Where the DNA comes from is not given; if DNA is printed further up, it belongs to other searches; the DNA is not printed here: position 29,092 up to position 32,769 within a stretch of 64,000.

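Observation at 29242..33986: KS | AT-DH-PPTase pair in which all three PKS-type domains appear catalytically dead but the fused PPTase looks intact, with no carrier protein, sitting directly behind ispH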

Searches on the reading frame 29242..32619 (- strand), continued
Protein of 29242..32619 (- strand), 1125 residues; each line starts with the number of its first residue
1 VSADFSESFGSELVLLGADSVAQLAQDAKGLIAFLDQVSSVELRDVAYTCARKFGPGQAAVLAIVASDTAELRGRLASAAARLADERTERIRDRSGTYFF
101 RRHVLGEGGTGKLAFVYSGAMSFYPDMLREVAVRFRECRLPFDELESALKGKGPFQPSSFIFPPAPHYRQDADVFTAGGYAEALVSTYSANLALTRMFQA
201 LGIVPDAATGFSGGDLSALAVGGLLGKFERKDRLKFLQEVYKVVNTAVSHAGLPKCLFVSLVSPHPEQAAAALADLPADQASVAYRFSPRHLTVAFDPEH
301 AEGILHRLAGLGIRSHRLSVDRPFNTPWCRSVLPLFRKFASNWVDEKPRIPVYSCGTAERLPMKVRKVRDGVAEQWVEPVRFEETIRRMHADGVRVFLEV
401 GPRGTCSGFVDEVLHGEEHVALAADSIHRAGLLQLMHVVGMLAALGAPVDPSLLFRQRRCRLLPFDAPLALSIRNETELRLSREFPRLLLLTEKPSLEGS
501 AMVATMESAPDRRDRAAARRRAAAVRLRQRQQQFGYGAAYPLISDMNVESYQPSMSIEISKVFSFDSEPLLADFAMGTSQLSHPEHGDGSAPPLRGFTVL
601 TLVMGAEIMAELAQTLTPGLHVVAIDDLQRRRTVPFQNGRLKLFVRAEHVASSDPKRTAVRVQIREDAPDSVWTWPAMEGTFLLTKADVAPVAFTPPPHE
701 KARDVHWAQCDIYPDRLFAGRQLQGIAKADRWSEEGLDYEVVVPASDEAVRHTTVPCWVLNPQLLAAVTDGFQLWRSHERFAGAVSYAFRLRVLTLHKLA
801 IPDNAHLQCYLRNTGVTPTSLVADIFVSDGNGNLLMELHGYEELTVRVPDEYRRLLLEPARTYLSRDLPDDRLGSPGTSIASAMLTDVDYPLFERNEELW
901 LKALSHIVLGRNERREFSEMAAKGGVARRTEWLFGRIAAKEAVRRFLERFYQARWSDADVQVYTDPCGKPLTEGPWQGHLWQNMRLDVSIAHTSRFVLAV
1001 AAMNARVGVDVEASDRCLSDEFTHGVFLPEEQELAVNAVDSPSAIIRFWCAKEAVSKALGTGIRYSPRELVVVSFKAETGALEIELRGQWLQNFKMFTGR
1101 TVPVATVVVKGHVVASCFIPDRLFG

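Call 51: find_encoding_contigs(protein=P0311, flank=10000, max_places=1)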
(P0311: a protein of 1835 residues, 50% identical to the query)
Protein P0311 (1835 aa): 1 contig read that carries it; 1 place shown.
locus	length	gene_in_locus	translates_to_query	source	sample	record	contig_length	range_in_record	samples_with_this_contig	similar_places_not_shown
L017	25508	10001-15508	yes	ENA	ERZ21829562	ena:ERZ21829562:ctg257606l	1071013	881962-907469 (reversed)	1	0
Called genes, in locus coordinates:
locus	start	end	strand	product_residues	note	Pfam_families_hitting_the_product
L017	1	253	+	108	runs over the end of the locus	-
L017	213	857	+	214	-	-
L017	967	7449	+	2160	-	PF03060:NMO, PF00109:ketoacyl-synt, PF02801:Ketoacyl-synt_C, PF16197:KAsynt_C_assoc, PF00698:Acyl_transf_1, PF00550:PP-binding, PF00106:adh_short, PF13561:adh_short_C2, +1 more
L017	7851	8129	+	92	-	-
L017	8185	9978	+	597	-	PF08659:KR, PF00106:adh_short, PF13561:adh_short_C2, PF21089:PKS_DH_N, PF14765:PS-DH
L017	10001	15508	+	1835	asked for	PF00109:ketoacyl-synt, PF02801:Ketoacyl-synt_C, PF16197:KAsynt_C_assoc, PF22336:RhiE-like_linker, PF22621:CurL-like_PKS_C, PF00698:Acyl_transf_1, PF14765:PS-DH, PF01648:ACPS, +1 more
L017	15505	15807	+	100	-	-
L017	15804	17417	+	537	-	PF01663:Phosphodiest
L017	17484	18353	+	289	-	PF00561:Abhydrolase_1, PF12146:Hydrolase_4, PF12697:Abhydrolase_6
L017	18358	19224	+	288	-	PF00106:adh_short, PF08643:DUF1776 (faint), PF08659:KR, PF13460:NAD_binding_10 (weak), PF13561:adh_short_C2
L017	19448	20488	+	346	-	PF07021:MetW (weak), PF13489:Methyltransf_23, PF13649:Methyltransf_25, PF13847:Methyltransf_31, PF08242:Methyltransf_12 (weak)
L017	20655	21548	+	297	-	PF00106:adh_short, PF05368:NmrA (weak), PF08659:KR, PF13561:adh_short_C2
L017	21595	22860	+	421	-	PF13579:Glyco_trans_4_4 (weak), PF00201:UDPGT, PF04101:Glyco_tran_28_C, PF06722:EryCIII-like_C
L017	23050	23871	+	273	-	PF13469:Sulfotransfer_3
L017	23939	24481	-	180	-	PF13358:DDE_3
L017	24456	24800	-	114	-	PF01710:HTH_Tnp_IS630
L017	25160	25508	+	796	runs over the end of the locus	-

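Call 52: find_encoding_contigs(protein=P0400, flank=10000, max_places=1)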
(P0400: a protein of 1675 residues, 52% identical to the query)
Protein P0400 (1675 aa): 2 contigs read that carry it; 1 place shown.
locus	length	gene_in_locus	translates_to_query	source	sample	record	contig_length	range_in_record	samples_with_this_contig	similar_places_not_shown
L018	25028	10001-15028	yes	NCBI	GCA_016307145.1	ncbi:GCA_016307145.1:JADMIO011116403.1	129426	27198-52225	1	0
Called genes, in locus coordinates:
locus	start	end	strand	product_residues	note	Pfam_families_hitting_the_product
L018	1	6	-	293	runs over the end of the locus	PF05175:MTS, PF13489:Methyltransf_23, PF01209:Ubie_methyltran (weak), PF13847:Methyltransf_31, PF08241:Methyltransf_11, PF08242:Methyltransf_12, PF13578:Methyltransf_24 (weak), PF13649:Methyltransf_25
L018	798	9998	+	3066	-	PF03060:NMO, PF00109:ketoacyl-synt, PF02801:Ketoacyl-synt_C, PF00698:Acyl_transf_1, PF13561:adh_short_C2, PF08659:KR, PF00106:adh_short, PF13561:adh_short_C2, +5 more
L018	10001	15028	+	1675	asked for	PF00109:ketoacyl-synt, PF02801:Ketoacyl-synt_C, PF16197:KAsynt_C_assoc, PF22336:RhiE-like_linker, PF22621:CurL-like_PKS_C, PF00698:Acyl_transf_1, PF14765:PS-DH, PF01648:ACPS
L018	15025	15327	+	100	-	-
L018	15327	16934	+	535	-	PF01663:Phosphodiest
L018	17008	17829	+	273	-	PF00561:Abhydrolase_1, PF12146:Hydrolase_4, PF12697:Abhydrolase_6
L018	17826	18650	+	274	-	PF00106:adh_short, PF08659:KR, PF13561:adh_short_C2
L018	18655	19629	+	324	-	PF00106:adh_short, PF08659:KR (faint), PF13561:adh_short_C2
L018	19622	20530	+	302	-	PF00106:adh_short, PF08659:KR, PF13561:adh_short_C2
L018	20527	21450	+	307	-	PF00106:adh_short, PF08659:KR, PF13561:adh_short_C2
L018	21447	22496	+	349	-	PF01209:Ubie_methyltran (weak), PF13489:Methyltransf_23, PF02390:Methyltransf_4, PF13847:Methyltransf_31, PF08241:Methyltransf_11, PF08242:Methyltransf_12, PF13649:Methyltransf_25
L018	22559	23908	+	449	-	PF00201:UDPGT, PF04101:Glyco_tran_28_C, PF06722:EryCIII-like_C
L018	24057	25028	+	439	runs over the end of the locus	PF00201:UDPGT, PF04101:Glyco_tran_28_C (weak), PF06722:EryCIII-like_C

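Call 54: predict_structure(alignment_id=A1)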
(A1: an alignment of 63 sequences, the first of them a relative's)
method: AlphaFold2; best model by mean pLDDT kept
length: 1125 residues; sequences in the alignment: 63
mean_pLDDT: 84.0   pTM: 0.53
mean pLDDT of the five models: 84.0, 83.2, 78.7, 78.3, 77.4
residues with pLDDT >= 90: 576; 70-90: 398; 50-70: 66; < 50: 85
segments of 3 or more residues with pLDDT < 50: 1-6, 163-172, 469-514, 531-536, 580-593
pLDDT, mean of each block of 10 residues (from residue 1): 50 94 94 83 92 87 94 94 91 89 86 91 68 88 88 59 45 59 87 93 95 91 92 94 88 85 89 91 92 93 91 87 87 93 93 95 92 92 96 95 84 93 80 91 94 86 72 34 32 30 28 51 52 57 88 86 90 76 41 68 96 90 95 86 94 87 88 80 89 86 90 86 92 94 88 84 95 90 85 94 94 90 95 94 88 83 88 87 88 78 85 84 80 92 91 76 83 77 81 91 93 89 90 88 93 93 81 92 94 92 94 94 82
secondary structure, 60 per line:
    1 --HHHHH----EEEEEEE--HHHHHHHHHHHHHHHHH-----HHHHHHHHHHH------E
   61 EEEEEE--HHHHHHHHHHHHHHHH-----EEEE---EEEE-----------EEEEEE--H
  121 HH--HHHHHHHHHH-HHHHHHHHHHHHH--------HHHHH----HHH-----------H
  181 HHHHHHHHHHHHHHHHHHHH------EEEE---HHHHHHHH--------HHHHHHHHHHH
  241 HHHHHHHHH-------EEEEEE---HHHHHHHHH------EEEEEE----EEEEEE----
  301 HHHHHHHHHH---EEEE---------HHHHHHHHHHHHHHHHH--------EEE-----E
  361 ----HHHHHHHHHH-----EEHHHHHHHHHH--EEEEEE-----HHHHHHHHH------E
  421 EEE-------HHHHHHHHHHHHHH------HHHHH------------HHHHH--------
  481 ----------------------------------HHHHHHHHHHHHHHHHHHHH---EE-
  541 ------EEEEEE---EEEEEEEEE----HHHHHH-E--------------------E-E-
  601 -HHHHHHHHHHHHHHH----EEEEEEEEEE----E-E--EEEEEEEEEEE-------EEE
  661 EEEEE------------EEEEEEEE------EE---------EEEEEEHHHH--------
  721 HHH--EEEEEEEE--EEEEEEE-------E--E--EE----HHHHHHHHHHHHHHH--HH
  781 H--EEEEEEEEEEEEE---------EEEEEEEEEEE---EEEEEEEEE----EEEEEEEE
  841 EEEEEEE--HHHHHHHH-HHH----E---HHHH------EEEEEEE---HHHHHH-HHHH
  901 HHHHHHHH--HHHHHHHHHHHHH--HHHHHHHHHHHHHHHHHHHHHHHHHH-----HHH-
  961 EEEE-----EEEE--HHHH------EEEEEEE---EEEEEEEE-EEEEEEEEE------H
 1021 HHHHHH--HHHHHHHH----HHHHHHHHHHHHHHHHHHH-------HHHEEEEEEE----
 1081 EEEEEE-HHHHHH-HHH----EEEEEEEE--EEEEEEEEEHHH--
elements in order (helices of 4 or more, strands of 3 or more residues): H3-7 E12-18 H21-37 H43-53 E60-66 H69-84 E90-93 E97-100 E112-117 H125-134 H136-148 H157-161 H180-200 E207-210 H214-221 H230-249 E257-262 H266-274 E281-286 E291-296 H301-310 E314-317 H327-343 E352-354 H365-374 H382-391 E394-399 H405-413 E420-423 H431-444 H451-455 H468-472 H515-534 E547-552 E556-564 H569-574 H602-616 E621-630 E640-650 E658-665 E678-685 E703-708 H709-712 E726-733 E736-742 H762-776 E784-796 E806-816 E820-828 E833-847 H850-857 H870-873 E880-886 H890-895 H897-908 H911-923 H926-951 E961-964 E970-973 H976-979 E986-992 E996-1003 E1005-1013 H1020-1026 H1029-1036 H1041-1059 E1070-1076 E1081-1086 H1088-1093 E1102-1109 E1112-1120

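Call 57: find_encoding_contigs(protein=P0125, flank=10000, max_places=1)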
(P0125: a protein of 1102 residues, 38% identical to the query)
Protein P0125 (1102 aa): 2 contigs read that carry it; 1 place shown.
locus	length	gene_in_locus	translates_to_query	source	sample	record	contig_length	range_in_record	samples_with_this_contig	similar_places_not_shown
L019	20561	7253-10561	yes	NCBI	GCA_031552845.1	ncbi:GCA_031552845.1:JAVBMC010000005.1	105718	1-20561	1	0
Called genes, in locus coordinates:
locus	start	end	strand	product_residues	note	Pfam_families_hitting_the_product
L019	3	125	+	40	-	?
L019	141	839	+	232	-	-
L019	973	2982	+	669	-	PF02771:Acyl-CoA_dh_N, PF00441:Acyl-CoA_dh_1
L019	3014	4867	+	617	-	PF21162:ETFQO_UQ-bd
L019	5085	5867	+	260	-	PF02548:Pantoate_transf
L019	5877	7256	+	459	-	PF00109:ketoacyl-synt, PF02801:Ketoacyl-synt_C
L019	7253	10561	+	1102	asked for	PF14765:PS-DH, PF01648:ACPS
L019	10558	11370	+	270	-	PF04468:PSP1, PF28472:PSP1_3rd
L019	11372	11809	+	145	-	PF01220:DHquinase_II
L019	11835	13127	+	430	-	PF00365:PFK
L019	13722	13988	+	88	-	-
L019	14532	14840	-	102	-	-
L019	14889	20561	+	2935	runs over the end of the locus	-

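Call 58: fold_search(model_id=the predicted structure, library=pdb)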
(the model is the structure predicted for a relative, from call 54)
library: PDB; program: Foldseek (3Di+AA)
matches with E <= 10: 1323; with E <= 0.001: 437
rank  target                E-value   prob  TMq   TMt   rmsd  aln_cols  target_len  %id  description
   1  8i4y_A                4.9e-30  1.00  0.33  0.23  37.4       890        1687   15  CalA3 complex structure with amidation product (released 2023-02-22)
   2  7wvz_B                2.8e-29  1.00  0.32  0.22  37.4       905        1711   16  CalA3_modular PKS_KS-AT-DH-KR (released 2023-02-22)
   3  7wvz_A                3.6e-29  1.00  0.33  0.22  37.5       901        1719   16  CalA3_modular PKS_KS-AT-DH-KR (released 2023-02-22)
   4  9x2a_A                5.8e-29  1.00  0.32  0.16  40.6       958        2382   14  Cryo-EM structure of PsoA in cofactor bound state (PsoA-PKS-II) (released 2026-04-08)
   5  9d2y_A                6.4e-29  1.00  0.31  0.18  28.8       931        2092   17  Cryo-EM structure of mycocerosic acid synthase with double KS-ACP crosslinking using C16 alpha-bromoamide. Complex A (released 2025-08-13)
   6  9x29_B                2.3e-28  1.00  0.32  0.29  35.2       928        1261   13  Cryo-EM structure of PsoA in cofactor bound state (PsoA-PKS-I) (released 2026-04-08)
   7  9x2b_B                7.7e-28  1.00  0.32  0.16  41.1       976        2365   14  Cryo-EM structure of PsoA in apo state (PsoA-PKS-II) (released 2026-04-08)
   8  9nju_A                1.8e-27  1.00  0.32  0.15  39.8       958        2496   11  Structure of native homodimer of D. discoideum polyketide synthase Pks16 (released 2025-03-12)
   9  9x29_A                2.1e-27  1.00  0.31  0.28  35.7       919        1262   14  Cryo-EM structure of PsoA in cofactor bound state (PsoA-PKS-I) (released 2026-04-08)
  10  9d2y_B                3.8e-27  1.00  0.31  0.18  28.3       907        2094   17  Cryo-EM structure of mycocerosic acid synthase with double KS-ACP crosslinking using C16 alpha-bromoamide. Complex A (released 2025-08-13)
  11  9x2b_A                3.6e-26  1.00  0.31  0.16  40.4       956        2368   13  Cryo-EM structure of PsoA in apo state (PsoA-PKS-II) (released 2026-04-08)
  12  9pc6_B                2.6e-25  1.00  0.32  0.23  36.0       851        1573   16  Antibody (1B2) Bound Crosslinked Rifamycin Synthetase Module 1 with a C-terminal Type II Thioesterase (released 2025-07-23)
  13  9pc6_A                5.4e-25  1.00  0.32  0.23  36.5       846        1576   15  Antibody (1B2) Bound Crosslinked Rifamycin Synthetase Module 1 with a C-terminal Type II Thioesterase (released 2025-07-23)
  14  9pat_B                5.9e-24  1.00  0.31  0.32  37.7       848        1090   15  Antibody (1B2) Bound Rifamycin Synthetase Module 1 in the Transacylation Mode (released 2025-07-23)
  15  9pat_A                6.5e-24  1.00  0.31  0.24  35.7       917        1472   15  Antibody (1B2) Bound Rifamycin Synthetase Module 1 in the Transacylation Mode (released 2025-07-23)
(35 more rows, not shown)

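Call 59: find_encoding_contigs(protein=P0127, flank=10000, max_places=1)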
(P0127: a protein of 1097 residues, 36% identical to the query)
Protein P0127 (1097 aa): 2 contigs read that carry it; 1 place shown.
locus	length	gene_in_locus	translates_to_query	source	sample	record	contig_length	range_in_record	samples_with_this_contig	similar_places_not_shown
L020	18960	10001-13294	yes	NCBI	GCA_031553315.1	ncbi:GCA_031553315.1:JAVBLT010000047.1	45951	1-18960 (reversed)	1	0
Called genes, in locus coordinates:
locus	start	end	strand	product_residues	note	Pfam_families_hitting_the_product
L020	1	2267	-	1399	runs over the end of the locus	PF08448:PAS_4, PF13188:PAS_8 (weak), PF13426:PAS_9, PF01590:GAF, PF08448:PAS_4, PF00512:HisKA, PF02518:HATPase_c, PF00072:Response_reg, +3 more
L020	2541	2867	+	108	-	-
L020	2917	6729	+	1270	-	PF12969:DUF3857, PF01841:Transglut_core, PF12969:DUF3857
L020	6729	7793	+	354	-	PF00814:TsaD, PF22521:HypF_C_2 (weak)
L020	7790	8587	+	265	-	PF02548:Pantoate_transf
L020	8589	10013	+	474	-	PF00109:ketoacyl-synt, PF02801:Ketoacyl-synt_C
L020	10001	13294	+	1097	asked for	PF01648:ACPS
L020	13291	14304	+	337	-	PF03480:DctP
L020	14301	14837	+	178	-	PF04290:DctQ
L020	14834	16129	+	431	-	PF03600:CitMHS, PF06808:DctM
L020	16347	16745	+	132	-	PF00164:Ribosom_S12_S23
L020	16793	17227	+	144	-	PF00177:Ribosomal_S7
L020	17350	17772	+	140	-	PF01242:PTPS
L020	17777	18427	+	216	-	PF13353:Fer4_12 (weak), PF04055:Radical_SAM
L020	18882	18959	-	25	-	?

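Call 60: find_encoding_contigs(protein=P0143, flank=10000, max_places=1)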
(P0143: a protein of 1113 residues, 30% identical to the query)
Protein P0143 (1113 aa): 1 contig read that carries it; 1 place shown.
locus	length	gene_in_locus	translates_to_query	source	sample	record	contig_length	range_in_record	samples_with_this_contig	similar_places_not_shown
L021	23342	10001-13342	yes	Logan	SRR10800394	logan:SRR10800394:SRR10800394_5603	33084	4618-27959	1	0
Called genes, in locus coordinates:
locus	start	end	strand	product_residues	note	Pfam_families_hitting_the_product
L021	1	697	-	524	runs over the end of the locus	-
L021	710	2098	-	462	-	PF02952:Fucose_iso_C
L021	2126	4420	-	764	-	-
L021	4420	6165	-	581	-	PF22680:Glyco_hydro_123_N_2 (faint)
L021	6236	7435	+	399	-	PF13407:Peripla_BP_4 (faint), PF13377:Peripla_BP_3, PF00165:HTH_AraC (faint), PF12833:HTH_18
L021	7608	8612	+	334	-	PF02826:2-Hacid_dh_C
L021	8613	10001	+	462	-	PF00109:ketoacyl-synt, PF02801:Ketoacyl-synt_C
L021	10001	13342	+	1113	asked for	PF22621:CurL-like_PKS_C (weak), PF00698:Acyl_transf_1, PF01648:ACPS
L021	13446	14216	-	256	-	PF12706:Lactamase_B_2 (weak)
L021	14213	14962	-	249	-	PF03819:MazG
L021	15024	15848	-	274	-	-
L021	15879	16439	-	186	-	PF01765:RRF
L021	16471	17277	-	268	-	PF00696:AA_kinase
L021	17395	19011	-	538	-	PF03023:MurJ, PF13440:Polysacc_synt_3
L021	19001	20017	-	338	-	PF01075:Glyco_transf_9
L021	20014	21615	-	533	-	PF00009:GTP_EFTU, PF01926:MMR_HSR1 (weak), PF22042:EF-G_D2, PF16658:RF3_C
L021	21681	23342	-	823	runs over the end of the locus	PF06202:GDE_C (faint), PF21209:Bac_rhamnosid-like_N, PF17389:Bac_rhamnosid6H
